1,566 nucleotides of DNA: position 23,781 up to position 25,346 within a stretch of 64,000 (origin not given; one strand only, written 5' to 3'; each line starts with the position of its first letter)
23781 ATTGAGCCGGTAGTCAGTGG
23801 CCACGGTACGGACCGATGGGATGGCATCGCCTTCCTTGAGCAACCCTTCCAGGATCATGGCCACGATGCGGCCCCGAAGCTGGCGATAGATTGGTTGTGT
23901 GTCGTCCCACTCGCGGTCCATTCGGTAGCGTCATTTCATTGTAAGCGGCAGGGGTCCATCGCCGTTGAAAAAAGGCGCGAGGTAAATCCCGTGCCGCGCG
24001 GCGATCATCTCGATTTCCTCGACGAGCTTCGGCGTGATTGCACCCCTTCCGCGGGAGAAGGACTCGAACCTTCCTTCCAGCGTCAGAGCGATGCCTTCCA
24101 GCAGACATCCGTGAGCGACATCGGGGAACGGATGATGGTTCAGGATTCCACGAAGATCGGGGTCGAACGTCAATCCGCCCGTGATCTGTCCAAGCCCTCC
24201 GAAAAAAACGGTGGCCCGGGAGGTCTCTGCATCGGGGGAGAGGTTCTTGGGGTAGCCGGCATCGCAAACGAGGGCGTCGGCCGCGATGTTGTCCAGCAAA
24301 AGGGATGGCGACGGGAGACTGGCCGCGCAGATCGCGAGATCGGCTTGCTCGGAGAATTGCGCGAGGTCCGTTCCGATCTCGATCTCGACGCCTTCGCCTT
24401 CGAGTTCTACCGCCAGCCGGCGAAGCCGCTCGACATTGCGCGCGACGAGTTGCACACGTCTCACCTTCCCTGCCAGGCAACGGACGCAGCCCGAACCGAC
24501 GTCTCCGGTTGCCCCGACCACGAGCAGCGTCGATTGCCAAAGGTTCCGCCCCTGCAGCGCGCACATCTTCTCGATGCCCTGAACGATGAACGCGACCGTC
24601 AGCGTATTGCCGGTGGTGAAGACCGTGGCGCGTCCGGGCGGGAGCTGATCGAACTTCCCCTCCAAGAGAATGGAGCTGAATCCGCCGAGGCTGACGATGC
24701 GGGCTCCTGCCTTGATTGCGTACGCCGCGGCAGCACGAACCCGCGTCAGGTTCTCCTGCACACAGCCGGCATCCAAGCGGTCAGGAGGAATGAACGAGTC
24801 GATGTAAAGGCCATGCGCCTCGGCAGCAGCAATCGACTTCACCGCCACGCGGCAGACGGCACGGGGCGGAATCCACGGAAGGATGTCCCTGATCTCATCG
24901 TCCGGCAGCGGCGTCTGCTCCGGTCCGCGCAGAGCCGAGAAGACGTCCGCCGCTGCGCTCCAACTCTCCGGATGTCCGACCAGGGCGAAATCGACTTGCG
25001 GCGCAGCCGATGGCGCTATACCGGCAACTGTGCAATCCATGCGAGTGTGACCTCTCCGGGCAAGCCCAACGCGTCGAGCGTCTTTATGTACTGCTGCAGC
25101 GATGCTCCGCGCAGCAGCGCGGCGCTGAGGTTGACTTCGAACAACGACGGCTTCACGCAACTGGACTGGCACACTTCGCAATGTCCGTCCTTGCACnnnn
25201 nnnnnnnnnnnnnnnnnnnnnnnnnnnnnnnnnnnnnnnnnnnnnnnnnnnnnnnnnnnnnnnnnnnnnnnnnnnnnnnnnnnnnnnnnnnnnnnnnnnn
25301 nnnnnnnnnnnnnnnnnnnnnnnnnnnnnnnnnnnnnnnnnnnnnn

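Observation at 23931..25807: Homologues of the cyanobacterial alkane pathway (aldehyde-deformylating oxygenase + acyl-ACP reductase) in a GC-rich, T6SS-bearing genome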

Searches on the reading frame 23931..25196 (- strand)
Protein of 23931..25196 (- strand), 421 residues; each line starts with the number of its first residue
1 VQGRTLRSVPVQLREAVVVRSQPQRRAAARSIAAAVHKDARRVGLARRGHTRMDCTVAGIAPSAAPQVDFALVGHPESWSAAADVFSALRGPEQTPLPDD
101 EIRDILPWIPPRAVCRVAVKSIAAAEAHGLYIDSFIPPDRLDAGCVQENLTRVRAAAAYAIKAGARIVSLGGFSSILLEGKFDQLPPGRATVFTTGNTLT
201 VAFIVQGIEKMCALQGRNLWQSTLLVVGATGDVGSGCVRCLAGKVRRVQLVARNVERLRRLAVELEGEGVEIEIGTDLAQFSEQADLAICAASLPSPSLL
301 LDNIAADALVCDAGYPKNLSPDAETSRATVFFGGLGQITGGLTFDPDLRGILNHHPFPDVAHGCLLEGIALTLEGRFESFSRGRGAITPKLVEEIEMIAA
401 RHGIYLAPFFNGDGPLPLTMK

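Call 3: search_protein_families(library=pfam, proteins=[window:23931-25196:-], max_evalue=0.01)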
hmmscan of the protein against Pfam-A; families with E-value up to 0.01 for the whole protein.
window:23931-25196:- (421 aa): 2 families
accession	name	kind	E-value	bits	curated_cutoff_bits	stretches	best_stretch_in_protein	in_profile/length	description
PF01488.26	Shikimate_DH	-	1.6e-06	28.6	24.3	1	218-325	9-123/138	Shikimate / quinate 5-dehydrogenase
PF13460.12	NAD_binding_10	-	0.0055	17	27.2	0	228-293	1-69/184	NAD(P)H-binding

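Call 4: search_protein_families(library=ncbifam, proteins=[window:23931-25196:-], max_evalue=0.01)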
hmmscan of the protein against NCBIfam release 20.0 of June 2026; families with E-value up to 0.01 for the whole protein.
window:23931-25196:- (421 aa): 19 families
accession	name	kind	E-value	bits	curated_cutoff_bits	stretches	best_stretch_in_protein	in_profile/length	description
TIGR04058.1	AcACP_reductase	equivalog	1.3e-40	139.7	449.7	1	70-404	2-334/339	long-chain acyl-[acyl-carrier-protein] reductase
NF053554.1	prodigi_MAP_PigE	equivalog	4.4e-20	71.6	850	1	150-409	83-338/837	prodigiosin MAP biosynthesis aminotransferase PigE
TIGR01035.1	hemA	equivalog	4e-07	29.3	209.55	1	218-324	177-287/416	glutamyl-tRNA reductase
NF005489.0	PRK07102.1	equivalog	2.9e-05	23.8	267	1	222-267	2-47/243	SDR family oxidoreductase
NF005495.0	PRK07109.1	subfamily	4.6e-05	22.8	264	1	219-283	6-71/334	SDR family oxidoreductase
NF006565.0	PRK09072.1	equivalog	5.9e-05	22.7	238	1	219-305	3-88/265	SDR family oxidoreductase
NF004779.0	PRK06125.1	subfamily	6.5e-05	22.6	261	1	219-303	5-88/259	short-chain dehydrogenase/reductase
NF005464.0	PRK07060.1-1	equivalog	8.5e-05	22.4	465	1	223-278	11-66/248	short chain dehydrogenase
NF006099.0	PRK08251.1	equivalog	0.00035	19.8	253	1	222-277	5-60/250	SDR family oxidoreductase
NF000744.0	PRK00045.1-3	equivalog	0.00062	18.7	429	1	215-325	179-298/447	glutamyl-tRNA reductase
NF005474.0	PRK07074.1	equivalog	0.001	18.8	361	1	221-306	3-88/259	SDR family oxidoreductase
NF005672.0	PRK07454.1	equivalog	0.0014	17.9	234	1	221-303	6-90/241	SDR family oxidoreductase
NF040690.1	mycolate_SDR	equivalog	0.0023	17.4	380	1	222-287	9-76/265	mycolate reductase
TIGR02992.1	ectoine_eutC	equivalog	0.0039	16.3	471.65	0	241-306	150-216/326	ectoine utilization protein EutC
NF005594.0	PRK07326.1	equivalog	0.0041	16.7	271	1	222-286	7-71/237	SDR family oxidoreductase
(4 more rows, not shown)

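Call 6: search_solved_structures(query=window:23931-25040:-, max_evalue=1, show_alignments=2)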
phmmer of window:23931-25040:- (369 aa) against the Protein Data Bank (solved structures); distinct sequences matched with E-value up to 1: 27.
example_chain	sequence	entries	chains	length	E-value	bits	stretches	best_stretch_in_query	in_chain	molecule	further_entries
6jzu_A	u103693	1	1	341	1.6e-30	109.6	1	18-352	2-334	Long-chain acyl-[acyl-carrier-protein] reductase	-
6jzq_A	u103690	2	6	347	1.6e-30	109.6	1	18-352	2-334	Long-chain acyl-[acyl-carrier-protein] reductase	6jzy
6jzz_A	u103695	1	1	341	3.2e-29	105.4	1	18-352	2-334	Long-chain acyl-[acyl-carrier-protein] reductase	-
4ppm_A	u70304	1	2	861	9.5e-08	34.7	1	110-357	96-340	Aminotransferase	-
5n2i_A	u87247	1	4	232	0.00032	23.1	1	171-252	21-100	Reduced coenzyme F420:NADP oxidoreductase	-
2jah_A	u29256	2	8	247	0.0016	20.9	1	171-238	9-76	CLAVULANIC ACID DEHYDROGENASE | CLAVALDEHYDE DEHYDROGENASE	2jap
1gpj_A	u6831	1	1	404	0.0022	20.4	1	166-253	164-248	Glutamyl-tRNA reductase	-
2ehd_A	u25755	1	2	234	0.0037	19.6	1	170-216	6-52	Oxidoreductase, short-chain dehydrogenase/reductase family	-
5idx_A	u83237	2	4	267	0.018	17.4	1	170-253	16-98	Short-chain dehydrogenase/reductase SDR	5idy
5va8_A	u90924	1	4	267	0.034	16.5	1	171-252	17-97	Short-chain dehydrogenase/reductase SDR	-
2nwq_A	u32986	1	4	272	0.047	16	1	168-227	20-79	Probable short-chain dehydrogenase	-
9x6l_A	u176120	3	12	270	0.14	14.4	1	170-235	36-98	Ribitol 2-dehydrogenase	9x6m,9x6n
5g4k_B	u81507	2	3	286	0.16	14.3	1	171-239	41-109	OXIDOREDUCTASE, SHORT CHAIN DEHYDROGENASE/REDUCTASE FAMILY PROTEIN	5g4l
5g4k_A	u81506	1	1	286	0.16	14.3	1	171-239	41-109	OXIDOREDUCTASE, SHORT CHAIN DEHYDROGENASE/REDUCTASE FAMILY PROTEIN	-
9x6o_A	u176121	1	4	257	0.16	14.3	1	171-235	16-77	Ribitol 2-dehydrogenase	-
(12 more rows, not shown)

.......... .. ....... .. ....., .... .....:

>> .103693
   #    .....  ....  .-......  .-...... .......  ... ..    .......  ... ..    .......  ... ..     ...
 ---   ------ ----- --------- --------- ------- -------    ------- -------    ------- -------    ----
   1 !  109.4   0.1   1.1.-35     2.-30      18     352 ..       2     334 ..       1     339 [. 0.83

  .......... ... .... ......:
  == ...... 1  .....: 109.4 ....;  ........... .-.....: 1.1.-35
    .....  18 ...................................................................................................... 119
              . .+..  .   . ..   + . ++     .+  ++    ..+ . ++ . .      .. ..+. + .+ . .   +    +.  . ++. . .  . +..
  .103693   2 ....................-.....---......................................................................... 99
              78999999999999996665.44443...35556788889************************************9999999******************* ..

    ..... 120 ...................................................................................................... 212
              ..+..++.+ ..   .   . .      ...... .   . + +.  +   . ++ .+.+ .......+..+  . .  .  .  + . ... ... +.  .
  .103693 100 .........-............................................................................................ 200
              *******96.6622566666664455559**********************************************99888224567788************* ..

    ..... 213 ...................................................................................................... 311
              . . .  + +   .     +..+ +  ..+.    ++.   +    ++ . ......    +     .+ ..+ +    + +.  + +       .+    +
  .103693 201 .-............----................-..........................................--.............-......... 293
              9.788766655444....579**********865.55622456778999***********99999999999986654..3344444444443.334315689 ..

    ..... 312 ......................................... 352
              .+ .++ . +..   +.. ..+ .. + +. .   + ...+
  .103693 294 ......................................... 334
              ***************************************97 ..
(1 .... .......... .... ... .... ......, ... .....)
